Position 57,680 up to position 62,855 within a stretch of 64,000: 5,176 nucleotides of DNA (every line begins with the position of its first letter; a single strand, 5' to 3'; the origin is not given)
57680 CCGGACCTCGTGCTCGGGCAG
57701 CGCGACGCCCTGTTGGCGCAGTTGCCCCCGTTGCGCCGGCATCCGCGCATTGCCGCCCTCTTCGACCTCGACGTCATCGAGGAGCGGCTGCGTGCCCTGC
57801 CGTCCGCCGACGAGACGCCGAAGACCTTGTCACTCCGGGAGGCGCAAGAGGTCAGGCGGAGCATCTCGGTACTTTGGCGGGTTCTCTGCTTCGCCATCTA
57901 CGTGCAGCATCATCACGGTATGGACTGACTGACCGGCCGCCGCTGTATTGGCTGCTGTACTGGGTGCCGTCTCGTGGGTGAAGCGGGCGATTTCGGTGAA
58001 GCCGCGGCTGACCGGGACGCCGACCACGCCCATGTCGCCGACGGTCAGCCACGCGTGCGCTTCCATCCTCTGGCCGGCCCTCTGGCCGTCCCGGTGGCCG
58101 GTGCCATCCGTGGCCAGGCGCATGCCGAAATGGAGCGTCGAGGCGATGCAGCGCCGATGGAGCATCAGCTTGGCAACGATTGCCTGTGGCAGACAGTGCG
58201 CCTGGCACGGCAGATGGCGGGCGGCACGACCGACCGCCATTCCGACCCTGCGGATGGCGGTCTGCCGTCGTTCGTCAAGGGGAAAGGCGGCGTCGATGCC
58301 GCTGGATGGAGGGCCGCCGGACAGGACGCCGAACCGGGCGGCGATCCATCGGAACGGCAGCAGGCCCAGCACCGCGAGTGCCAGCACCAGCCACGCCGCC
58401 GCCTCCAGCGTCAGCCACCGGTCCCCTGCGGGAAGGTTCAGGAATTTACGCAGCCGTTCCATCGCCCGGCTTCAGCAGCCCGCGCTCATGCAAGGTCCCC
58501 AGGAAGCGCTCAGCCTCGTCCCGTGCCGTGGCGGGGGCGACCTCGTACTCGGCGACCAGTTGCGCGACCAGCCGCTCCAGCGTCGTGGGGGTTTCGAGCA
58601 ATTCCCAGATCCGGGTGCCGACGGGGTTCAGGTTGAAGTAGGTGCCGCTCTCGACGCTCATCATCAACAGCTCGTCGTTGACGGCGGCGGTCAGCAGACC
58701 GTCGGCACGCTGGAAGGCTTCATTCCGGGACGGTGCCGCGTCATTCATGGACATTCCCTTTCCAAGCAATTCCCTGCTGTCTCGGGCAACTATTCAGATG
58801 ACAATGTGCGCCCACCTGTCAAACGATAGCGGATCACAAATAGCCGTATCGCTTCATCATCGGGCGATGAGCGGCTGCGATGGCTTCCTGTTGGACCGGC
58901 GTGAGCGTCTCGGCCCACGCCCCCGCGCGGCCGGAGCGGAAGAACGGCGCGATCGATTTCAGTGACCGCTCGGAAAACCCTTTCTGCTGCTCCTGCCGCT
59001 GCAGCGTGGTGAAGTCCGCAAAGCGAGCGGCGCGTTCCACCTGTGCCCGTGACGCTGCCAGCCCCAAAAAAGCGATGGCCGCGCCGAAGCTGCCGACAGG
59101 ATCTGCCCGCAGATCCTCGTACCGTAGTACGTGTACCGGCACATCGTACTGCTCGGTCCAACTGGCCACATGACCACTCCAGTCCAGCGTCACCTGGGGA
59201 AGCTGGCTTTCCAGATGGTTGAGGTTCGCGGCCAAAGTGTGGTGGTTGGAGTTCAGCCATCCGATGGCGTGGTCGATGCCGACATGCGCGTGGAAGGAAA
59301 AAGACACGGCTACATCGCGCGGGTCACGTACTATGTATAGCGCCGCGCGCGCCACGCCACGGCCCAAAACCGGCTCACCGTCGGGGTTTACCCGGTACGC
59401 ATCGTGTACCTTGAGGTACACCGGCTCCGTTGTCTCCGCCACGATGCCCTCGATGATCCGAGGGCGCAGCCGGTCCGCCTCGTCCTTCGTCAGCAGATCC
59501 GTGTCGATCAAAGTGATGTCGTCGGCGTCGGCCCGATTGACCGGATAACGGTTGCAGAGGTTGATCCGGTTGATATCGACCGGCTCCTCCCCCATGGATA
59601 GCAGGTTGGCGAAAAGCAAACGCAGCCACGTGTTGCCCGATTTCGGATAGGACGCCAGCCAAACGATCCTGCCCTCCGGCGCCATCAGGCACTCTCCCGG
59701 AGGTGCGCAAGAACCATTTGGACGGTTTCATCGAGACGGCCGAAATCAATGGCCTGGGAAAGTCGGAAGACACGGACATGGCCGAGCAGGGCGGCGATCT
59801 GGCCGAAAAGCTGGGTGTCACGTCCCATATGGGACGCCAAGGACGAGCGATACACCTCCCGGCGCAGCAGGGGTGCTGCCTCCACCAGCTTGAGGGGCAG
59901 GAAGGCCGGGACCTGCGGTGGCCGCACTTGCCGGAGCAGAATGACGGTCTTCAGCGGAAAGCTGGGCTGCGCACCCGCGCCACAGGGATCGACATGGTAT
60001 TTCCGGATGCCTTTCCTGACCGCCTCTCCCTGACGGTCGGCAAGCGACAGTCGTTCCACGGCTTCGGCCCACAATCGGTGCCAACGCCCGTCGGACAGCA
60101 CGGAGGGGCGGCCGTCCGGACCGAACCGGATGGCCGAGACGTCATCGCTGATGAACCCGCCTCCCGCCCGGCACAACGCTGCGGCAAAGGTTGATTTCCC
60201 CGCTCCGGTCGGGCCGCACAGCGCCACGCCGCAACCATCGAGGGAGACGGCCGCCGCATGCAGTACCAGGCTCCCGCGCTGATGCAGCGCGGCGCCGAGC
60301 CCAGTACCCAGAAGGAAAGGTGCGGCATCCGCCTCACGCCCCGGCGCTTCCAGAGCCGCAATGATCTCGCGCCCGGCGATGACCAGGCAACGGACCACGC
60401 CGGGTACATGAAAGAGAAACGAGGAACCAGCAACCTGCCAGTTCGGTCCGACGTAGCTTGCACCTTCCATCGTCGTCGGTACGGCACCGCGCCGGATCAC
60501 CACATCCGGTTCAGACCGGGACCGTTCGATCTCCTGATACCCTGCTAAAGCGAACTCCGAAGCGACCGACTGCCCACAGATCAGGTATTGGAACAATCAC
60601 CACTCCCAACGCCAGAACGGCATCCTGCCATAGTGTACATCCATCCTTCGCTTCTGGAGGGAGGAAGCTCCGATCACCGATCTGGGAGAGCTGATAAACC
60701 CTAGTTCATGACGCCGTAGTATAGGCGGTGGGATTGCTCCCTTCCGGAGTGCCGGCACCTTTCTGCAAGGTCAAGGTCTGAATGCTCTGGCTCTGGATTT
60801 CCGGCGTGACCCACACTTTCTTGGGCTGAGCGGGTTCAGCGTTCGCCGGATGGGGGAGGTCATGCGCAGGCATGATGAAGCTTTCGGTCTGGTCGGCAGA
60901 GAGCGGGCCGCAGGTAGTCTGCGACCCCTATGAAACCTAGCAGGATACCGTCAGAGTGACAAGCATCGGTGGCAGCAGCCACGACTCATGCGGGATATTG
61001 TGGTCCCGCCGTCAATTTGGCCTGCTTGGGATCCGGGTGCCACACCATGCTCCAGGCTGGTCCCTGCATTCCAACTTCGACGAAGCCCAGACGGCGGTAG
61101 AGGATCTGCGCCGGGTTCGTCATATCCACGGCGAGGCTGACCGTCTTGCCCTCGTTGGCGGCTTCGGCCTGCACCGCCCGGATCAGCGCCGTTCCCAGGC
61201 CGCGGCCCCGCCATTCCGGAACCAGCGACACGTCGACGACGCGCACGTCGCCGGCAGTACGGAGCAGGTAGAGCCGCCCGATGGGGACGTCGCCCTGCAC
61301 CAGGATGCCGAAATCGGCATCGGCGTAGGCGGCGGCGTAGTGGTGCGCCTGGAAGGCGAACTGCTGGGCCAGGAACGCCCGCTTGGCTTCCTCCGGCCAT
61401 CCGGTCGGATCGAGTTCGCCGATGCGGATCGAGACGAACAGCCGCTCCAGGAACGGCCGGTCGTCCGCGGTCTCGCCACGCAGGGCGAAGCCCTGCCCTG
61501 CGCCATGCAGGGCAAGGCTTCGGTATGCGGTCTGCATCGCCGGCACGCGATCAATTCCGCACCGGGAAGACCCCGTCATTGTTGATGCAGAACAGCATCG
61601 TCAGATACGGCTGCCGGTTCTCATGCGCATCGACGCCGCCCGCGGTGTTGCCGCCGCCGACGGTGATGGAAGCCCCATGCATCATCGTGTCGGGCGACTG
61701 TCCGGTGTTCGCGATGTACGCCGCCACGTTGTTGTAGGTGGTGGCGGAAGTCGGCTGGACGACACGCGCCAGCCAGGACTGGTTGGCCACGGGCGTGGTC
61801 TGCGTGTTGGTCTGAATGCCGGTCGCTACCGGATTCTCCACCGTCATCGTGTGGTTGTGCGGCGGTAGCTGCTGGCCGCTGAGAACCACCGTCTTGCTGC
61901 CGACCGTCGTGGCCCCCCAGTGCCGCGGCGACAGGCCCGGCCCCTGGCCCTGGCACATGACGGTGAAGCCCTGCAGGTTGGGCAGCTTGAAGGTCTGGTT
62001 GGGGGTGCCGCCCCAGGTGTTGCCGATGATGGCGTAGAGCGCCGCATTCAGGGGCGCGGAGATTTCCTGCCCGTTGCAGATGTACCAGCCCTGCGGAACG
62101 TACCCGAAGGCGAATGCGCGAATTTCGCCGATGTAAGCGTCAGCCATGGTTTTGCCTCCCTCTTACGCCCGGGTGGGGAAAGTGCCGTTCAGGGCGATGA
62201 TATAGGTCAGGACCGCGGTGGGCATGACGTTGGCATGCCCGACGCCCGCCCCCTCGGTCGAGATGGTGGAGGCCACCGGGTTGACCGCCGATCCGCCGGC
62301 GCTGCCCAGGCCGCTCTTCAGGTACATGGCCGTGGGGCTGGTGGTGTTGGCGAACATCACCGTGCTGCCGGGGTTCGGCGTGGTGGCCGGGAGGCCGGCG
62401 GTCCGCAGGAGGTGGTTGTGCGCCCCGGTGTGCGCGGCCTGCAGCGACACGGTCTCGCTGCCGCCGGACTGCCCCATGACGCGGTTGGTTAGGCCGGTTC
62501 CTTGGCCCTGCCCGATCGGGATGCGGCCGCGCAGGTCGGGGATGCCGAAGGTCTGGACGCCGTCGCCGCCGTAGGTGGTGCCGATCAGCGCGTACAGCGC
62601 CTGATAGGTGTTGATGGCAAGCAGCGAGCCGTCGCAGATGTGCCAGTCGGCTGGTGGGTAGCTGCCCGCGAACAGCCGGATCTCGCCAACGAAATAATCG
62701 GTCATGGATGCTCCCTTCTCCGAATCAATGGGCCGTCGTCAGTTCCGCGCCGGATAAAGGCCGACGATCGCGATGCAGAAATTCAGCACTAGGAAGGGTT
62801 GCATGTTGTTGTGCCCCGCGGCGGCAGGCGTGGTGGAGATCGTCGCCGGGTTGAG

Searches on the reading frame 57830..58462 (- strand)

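Call 5: search_protein_families(library=pfam, proteins=[window:57830-58462:-], max_evalue=0.01)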
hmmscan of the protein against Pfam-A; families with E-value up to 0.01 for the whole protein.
window:57830-58462:- (210 aa): 1 family
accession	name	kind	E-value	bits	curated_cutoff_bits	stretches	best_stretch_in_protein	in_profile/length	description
PF13471.12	Transglut_core3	-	1.7e-17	63.8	26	1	32-159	2-116/117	Transglutaminase-like superfamily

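Call 6: search_protein_families(library=ncbifam, proteins=[window:57830-58462:-], max_evalue=0.01)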
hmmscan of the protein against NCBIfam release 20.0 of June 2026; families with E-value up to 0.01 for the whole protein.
window:57830-58462:- (210 aa): 1 family
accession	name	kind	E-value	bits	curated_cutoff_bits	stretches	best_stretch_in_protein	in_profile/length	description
NF033537.1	lasso_biosyn_B2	equivalog_domain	5e-20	72.2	33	1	15-161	2-132/132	lasso peptide biosynthesis B2 protein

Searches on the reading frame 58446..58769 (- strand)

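Call 5: search_protein_families(library=pfam, proteins=[window:58446-58769:-], max_evalue=0.01)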
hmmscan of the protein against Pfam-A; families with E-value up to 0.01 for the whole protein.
window:58446-58769:- (107 aa): 1 family
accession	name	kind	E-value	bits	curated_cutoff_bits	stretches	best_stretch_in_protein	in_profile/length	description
PF05402.18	PqqD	-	1.7e-21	76.8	23.4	1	33-99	1-67/67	Coenzyme PQQ synthesis protein D (PqqD)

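Call 6: search_protein_families(library=ncbifam, proteins=[window:58446-58769:-], max_evalue=0.01)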
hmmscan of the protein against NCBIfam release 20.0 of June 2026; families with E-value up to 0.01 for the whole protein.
window:58446-58769:- (107 aa): 7 families
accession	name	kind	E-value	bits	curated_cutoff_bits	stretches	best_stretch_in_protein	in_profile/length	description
NF033536.1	lasso_PqqD_Bac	exception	4e-20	71.8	80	1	16-100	3-87/88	lasso peptide biosynthesis PqqD family chaperone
TIGR04248.1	SCM_PqqD_rel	equivalog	4.8e-10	39.5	100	1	31-98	13-80/84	SynChlorMet cassette protein ScmD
NF033530.1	lasso_PqqD_Strm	exception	8.5e-10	38.7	70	1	25-98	4-77/78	lasso peptide biosynthesis PqqD family chaperone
TIGR04302.1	geo_PqqD_fam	equivalog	3.2e-07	30.7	100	1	38-99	40-100/102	GeoRSP system PqqD family peptide chaperone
TIGR04353.1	PqqD_rel_X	equivalog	6.3e-07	30.3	35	1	40-99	11-73/74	HPr-rel-A system PqqD family peptide chaperone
TIGR03859.1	PQQ_PqqD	equivalog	0.00012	21.9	46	1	43-99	25-80/81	pyrroloquinoline quinone biosynthesis peptide chaperone PqqD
NF050069.2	PqqD_rel_WgkC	exception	0.0069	16.3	110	1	43-91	30-78/103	PqqD family peptide maturation chaperone WgkC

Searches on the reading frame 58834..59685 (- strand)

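Call 5: search_protein_families(library=pfam, proteins=[window:58834-59685:-], max_evalue=0.01)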
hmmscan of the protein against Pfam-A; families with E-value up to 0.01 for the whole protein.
window:58834-59685:- (283 aa): 2 families
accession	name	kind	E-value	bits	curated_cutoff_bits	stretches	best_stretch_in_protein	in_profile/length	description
PF00685.33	Sulfotransfer_1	-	1.4e-22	80.8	22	1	116-280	94-254/255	Sulfotransferase domain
PF13469.12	Sulfotransfer_3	-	6.1e-05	23.8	27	1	117-210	129-213/216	Sulfotransferase family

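Call 6: search_protein_families(library=ncbifam, proteins=[window:58834-59685:-], max_evalue=0.01)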
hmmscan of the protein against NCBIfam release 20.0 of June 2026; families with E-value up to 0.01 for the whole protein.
window:58834-59685:- (283 aa): 0 families

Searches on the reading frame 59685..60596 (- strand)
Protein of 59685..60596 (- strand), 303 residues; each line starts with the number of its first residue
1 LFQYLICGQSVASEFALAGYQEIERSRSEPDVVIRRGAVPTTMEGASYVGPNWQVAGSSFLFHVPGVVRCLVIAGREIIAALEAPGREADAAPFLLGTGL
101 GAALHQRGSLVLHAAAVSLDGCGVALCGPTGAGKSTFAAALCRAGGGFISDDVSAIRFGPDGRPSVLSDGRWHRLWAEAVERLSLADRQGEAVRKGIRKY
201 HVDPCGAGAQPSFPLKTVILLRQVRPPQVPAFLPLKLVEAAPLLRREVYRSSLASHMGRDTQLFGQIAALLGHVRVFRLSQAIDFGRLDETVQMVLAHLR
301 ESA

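Call 5: search_protein_families(library=pfam, proteins=[window:59685-60596:-], max_evalue=0.01)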
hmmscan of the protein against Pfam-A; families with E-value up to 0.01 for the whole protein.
window:59685-60596:- (303 aa): 3 families
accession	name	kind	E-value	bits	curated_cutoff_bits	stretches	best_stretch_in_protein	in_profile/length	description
PF07475.17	Hpr_kinase_C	-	1.8e-05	24.8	33.3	1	111-156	8-53/171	HPr Serine kinase C-terminal domain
PF13671.12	AAA_33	-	6.5e-05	23.7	27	1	125-184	3-64/143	AAA domain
PF13476.12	AAA_23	-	0.0026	18.9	27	1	125-154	23-52/201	AAA domain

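Call 6: search_protein_families(library=ncbifam, proteins=[window:59685-60596:-], max_evalue=0.01)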
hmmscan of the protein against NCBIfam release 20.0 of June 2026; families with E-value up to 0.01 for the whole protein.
window:59685-60596:- (303 aa): 6 families
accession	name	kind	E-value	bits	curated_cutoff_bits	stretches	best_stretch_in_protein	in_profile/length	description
TIGR04352.1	HprK_rel_A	equivalog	4.1e-09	35.9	200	1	101-156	88-143/280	HprK-related kinase A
TIGR04355.1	HprK_rel_B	hypoth_equivalog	7.2e-09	35.2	200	1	106-153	141-188/351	HprK-related kinase B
TIGR00679.1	hpr-ser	equivalog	5.3e-06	25.9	240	1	111-156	133-178/300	HPr(Ser) kinase/phosphatase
NF000361.1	self_FomB_kinase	exception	0.00042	19.5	400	1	105-151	121-168/325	FomB family phosphonate monophosphate kinase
NF003883.0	PRK05428.2-1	equivalog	0.0014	18.1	252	1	111-156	17-62/189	HPr kinase/phosphorylase-related protein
TIGR04249.1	SCM_chp_ScmC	equivalog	0.0032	16.9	125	1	105-140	121-156/292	SynChlorMet cassette protein ScmC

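Call 27: find_homologous_proteins(query=window:59685-60596:-, max_evalue=1e-10)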
Query window:59685-60596:- (303 aa): 156 proteins with E <= 1e-10 among 8000 candidates; the best 120 are listed.
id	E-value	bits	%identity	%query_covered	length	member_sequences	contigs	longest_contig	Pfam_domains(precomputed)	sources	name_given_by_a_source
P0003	9.7e-189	644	96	100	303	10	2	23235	PF07475.18,PF27840.1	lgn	-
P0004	4.5e-114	399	62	99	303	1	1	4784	PF07475.18,PF27840.1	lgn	-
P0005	6.0e-114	398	63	100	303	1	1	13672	PF13671.13,PF07475.18,PF27840.1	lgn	-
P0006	3.1e-112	393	63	99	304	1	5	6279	PF13671.13,PF07475.18,PF27840.1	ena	-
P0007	1.2e-111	391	62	100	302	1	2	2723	PF13671.13,PF07475.18,PF27840.1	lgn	-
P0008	1.0e-102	362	57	99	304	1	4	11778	PF13671.13,PF27840.1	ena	-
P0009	1.5e-102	361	58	100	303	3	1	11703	PF13671.13,PF07475.18,PF27840.1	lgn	-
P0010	1.9e-100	354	57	100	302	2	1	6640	PF27840.1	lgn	-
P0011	2.8e-100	354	56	100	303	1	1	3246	PF13671.13,PF07475.18,PF27840.1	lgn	-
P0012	2.9e-98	347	61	88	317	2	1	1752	PF07475.18,PF27840.1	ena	-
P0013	3.7e-97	343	60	90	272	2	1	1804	PF07475.18,PF27840.1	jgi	jgi:hypothetical protein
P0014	1.2e-96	342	59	100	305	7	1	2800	PF07475.18,PF27840.1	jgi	-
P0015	7.0e-96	339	55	100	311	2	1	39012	PF07475.18,PF27840.1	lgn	-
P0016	7.5e-96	339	60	91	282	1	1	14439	PF13671.13,PF27840.1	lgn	-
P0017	8.7e-96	339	54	99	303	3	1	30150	PF07475.18,PF27840.1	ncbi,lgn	ncbi:MAG: hypothetical protein V4568_13245 [Pseudomonadota bacterium]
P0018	1.3e-89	319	52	100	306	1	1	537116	PF27840.1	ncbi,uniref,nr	ncbi:hypothetical protein GE253_11515 [Niveispirillum sp. SYP-B3756]|uniref:hypothetical protein n=1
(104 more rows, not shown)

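Call 28: find_encoding_contigs(protein=P0005, flank=6000, max_places=1)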
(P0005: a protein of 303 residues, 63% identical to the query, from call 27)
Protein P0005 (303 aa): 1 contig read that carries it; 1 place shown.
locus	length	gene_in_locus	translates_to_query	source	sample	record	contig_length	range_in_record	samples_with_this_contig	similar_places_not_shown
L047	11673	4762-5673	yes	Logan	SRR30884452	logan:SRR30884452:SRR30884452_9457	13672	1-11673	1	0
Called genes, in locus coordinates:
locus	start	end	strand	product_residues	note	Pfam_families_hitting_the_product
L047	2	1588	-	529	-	?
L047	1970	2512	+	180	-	PF07484:Collar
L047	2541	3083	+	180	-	PF07484:Collar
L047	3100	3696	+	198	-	PF07484:Collar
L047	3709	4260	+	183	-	PF00583:Acetyltransf_1, PF13673:Acetyltransf_10, PF13508:Acetyltransf_7, PF08445:FR47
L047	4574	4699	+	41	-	-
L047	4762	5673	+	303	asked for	PF27840:ScmC, PF07475:Hpr_kinase_C (weak), PF13671:AAA_33 (weak)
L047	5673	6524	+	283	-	PF13469:Sulfotransfer_3 (faint), PF00685:Sulfotransfer_1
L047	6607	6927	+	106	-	PF05402:PqqD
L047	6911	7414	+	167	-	PF13471:Transglut_core3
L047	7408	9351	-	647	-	PF13522:GATase_6 (weak), PF13537:GATase_7, PF00733:Asn_synthase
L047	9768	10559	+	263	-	PF13640:2OG-FeII_Oxy_3 (weak)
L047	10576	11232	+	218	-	-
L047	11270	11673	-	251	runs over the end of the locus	-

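Call 29: find_encoding_contigs(protein=P0008, flank=6000, max_places=1)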
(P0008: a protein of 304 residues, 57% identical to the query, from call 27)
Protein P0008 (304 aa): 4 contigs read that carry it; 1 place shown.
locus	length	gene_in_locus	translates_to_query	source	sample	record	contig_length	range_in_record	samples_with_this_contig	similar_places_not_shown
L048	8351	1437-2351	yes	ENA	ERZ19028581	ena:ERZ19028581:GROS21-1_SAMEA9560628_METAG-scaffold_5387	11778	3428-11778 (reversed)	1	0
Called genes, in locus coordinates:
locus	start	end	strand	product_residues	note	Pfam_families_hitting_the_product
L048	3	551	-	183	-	?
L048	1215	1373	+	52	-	-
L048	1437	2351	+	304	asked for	PF27840:ScmC (weak), PF13671:AAA_33 (weak)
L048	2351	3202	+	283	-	PF00685:Sulfotransfer_1, PF13469:Sulfotransfer_3 (faint)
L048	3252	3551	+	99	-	PF05402:PqqD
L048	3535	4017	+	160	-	PF13471:Transglut_core3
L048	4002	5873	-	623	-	PF13522:GATase_6 (weak), PF13537:GATase_7, PF00733:Asn_synthase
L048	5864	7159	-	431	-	PF14397:ATPgrasp_ST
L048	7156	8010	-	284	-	-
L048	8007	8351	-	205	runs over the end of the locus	PF13640:2OG-FeII_Oxy_3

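Call 30: find_encoding_contigs(protein=P0018, flank=6000, max_places=1)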
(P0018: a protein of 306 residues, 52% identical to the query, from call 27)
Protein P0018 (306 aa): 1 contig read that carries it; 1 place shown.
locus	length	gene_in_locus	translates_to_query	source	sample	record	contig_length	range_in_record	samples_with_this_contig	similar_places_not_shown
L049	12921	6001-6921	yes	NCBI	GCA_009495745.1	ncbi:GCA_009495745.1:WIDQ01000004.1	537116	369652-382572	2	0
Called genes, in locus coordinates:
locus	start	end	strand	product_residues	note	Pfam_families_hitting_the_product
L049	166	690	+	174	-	PF01047:MarR, PF12802:MarR_2, PF09339:HTH_IclR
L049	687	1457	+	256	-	PF08713:DNA_alkylation (faint)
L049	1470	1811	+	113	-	PF20321:DUF6616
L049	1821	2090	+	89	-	-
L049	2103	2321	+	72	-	PF01176:eIF-1a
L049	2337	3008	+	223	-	PF02545:Maf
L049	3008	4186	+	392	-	PF10150:RNase_E_G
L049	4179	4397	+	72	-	PF03884:YacG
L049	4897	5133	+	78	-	-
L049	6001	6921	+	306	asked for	PF27840:ScmC (weak)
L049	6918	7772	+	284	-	PF00685:Sulfotransfer_1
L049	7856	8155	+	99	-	PF05402:PqqD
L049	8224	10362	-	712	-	PF13537:GATase_7, PF00733:Asn_synthase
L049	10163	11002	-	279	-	-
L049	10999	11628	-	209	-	PF13640:2OG-FeII_Oxy_3, PF13661:2OG-FeII_Oxy_4 (weak)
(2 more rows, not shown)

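Call 31: find_encoding_contigs(protein=P0015, flank=6000, max_places=1)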
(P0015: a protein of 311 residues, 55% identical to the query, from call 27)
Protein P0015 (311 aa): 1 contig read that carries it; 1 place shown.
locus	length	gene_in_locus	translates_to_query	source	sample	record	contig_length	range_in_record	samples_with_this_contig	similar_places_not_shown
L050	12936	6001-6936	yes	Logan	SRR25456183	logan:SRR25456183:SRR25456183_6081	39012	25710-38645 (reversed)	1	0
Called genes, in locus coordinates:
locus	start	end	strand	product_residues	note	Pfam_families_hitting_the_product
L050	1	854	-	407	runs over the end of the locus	?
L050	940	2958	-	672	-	PF00664:ABC_membrane, PF00005:ABC_tran, PF02463:SMC_N (faint), PF13304:AAA_21 (faint)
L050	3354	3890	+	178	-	PF07484:Collar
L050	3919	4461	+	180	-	PF07484:Collar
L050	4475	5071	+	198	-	PF07484:Collar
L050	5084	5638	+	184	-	PF00583:Acetyltransf_1, PF13673:Acetyltransf_10, PF13508:Acetyltransf_7, PF08445:FR47 (weak)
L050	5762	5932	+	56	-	-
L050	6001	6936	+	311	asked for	PF27840:ScmC, PF07475:Hpr_kinase_C (weak)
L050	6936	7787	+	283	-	PF00685:Sulfotransfer_1, PF13469:Sulfotransfer_3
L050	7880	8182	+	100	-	PF05402:PqqD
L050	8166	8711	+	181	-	PF13471:Transglut_core3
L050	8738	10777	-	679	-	PF13522:GATase_6, PF13537:GATase_7, PF00733:Asn_synthase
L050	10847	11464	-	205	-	PF13640:2OG-FeII_Oxy_3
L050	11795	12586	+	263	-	PF13640:2OG-FeII_Oxy_3 (weak)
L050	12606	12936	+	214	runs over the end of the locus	-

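Call 39: find_related_loci(query=A2, collection=genome_contigs, flank=4000)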
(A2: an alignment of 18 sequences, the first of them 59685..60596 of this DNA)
Query A2 (303 aa) in genome_contigs; peptide patterns used: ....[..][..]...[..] (x = any residue, [..] = any of these).
492 stretches matched a pattern; 196 encode a relative of the query (tblastn E <= 1e-3); the best 80 are kept; 80 distinct loci.
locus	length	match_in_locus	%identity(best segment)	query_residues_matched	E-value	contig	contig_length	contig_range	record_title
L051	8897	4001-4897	53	1-302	8e-96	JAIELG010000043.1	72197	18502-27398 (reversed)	MAG: Burkholderiales bacterium isolate co.spades.CONCOCT.1kb_034 c_000000000073, whole genome shotgun sequence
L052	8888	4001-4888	54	1-299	3e-93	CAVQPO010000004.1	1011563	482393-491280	MAG: uncultured beta proteobacterium isolate MFD01476.bin.2.189 genome assembly, contig: contig_18687, whole genome shot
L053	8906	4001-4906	52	1-302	3e-92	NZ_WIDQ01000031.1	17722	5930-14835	Niveispirillum sp. SYP-B3756 NODE_31, whole genome shotgun sequence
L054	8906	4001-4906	51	1-303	2e-91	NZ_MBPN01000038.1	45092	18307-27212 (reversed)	Pseudomonas defluvii strain WCHP16 NODE_39_length_45092_cov_42.2132, whole genome shotgun sequence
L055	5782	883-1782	52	1-303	5e-91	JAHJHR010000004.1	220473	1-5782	MAG: Alphaproteobacteria bacterium isolate Modern_marine_planktonic.mb.43 Modern_marine_plan.mb.43_k141_158713, whole ge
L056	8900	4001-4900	51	3-302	4e-89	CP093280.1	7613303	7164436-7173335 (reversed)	Pseudomonas silvicola strain T1-3-2 chromosome, complete genome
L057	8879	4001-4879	51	4-299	1e-88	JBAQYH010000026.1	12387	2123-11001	MAG: Methylobacter sp. isolate MFD12011_ilm_asm_bin36 k127_86728, whole genome shotgun sequence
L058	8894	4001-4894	52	4-295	8e-88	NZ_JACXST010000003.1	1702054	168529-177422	Methylomonas fluvii strain EbB scaffold3, whole genome shotgun sequence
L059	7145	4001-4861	51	2-293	3e-87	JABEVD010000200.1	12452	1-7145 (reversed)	MAG: Burkholderiales bacterium isolate MAG 21 k99_1483226, whole genome shotgun sequence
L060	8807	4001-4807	54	31-300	1e-84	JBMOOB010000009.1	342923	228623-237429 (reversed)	MAG: Pseudomonadota bacterium isolate Betzabe_MAG091 MAG091_9, whole genome shotgun sequence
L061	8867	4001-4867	49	2-295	3e-80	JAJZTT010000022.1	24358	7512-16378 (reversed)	MAG: Proteobacteria bacterium isolate SKS3.bin88 NODE_3030_length_24358_cov_2.025628, whole genome shotgun sequence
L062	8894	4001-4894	47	1-302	8e-80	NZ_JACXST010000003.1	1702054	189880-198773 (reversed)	Methylomonas fluvii strain EbB scaffold3, whole genome shotgun sequence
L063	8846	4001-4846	51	3-282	9e-79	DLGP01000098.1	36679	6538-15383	MAG TPA_asm: Alphaproteobacteria bacterium UBA7691 UBA7691_contig_24066, whole genome shotgun sequence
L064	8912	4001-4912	47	4-302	9e-77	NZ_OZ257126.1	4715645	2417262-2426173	MAG: Ferrovibrio sp. isolate 3da24d40-07b8-4f05-970c-68f45a3e3a87 chromosome 1, complete sequence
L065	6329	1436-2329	44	1-298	3e-75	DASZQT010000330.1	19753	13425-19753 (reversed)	MAG TPA_asm: Pseudolabrys sp. isolate SMAG_U6005 k141_211187, whole genome shotgun sequence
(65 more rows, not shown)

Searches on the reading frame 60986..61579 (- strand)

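Call 5: search_protein_families(library=pfam, proteins=[window:60986-61579:-], max_evalue=0.01)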
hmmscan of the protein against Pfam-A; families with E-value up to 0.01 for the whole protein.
window:60986-61579:- (197 aa): 6 families
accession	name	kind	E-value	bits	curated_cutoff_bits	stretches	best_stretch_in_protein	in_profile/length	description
PF13508.13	Acetyltransf_7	-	3.5e-11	43.7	27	1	94-168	9-84/84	Acetyltransferase (GNAT) domain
PF00583.31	Acetyltransf_1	-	1.4e-10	41.9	20.7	1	73-166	24-116/116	Acetyltransferase (GNAT) family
PF13673.13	Acetyltransf_10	-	7.7e-09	36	23.6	1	87-172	30-113/128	Acetyltransferase (GNAT) domain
PF08445.16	FR47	-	3.4e-08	33.8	22.1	1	117-168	27-79/86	FR47-like protein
PF13302.13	Acetyltransf_3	-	0.00022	22.3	25.4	1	51-166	22-137/138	Acetyltransferase (GNAT) domain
PF14542.12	Acetyltransf_CG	-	0.0056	17.2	30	0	115-148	27-61/80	GCN5-related N-acetyl-transferase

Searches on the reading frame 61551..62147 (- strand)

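Call 64: search_protein_families(library=pfam, proteins=[window:61551-62147:-], max_evalue=0.1)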
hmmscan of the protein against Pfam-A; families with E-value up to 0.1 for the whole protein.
window:61551-62147:- (198 aa): 1 family
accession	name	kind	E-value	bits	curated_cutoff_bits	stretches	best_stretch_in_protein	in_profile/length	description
PF07484.17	Collar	-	1.1e-20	73.8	24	1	7-60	1-54/57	Phage Tail Collar Domain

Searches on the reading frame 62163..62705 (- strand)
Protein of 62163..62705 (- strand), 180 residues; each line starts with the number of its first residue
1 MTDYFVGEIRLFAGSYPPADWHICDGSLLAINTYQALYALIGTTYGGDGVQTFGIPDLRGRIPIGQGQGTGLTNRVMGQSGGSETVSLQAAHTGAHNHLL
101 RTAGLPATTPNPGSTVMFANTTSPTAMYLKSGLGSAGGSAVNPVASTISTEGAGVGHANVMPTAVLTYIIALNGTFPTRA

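Call 64: search_protein_families(library=pfam, proteins=[window:62163-62705:-], max_evalue=0.1)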
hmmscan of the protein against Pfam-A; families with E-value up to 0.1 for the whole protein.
window:62163-62705:- (180 aa): 1 family
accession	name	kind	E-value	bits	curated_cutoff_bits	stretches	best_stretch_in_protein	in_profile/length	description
PF07484.17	Collar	-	1.7e-27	95.6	24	1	7-63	1-57/57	Phage Tail Collar Domain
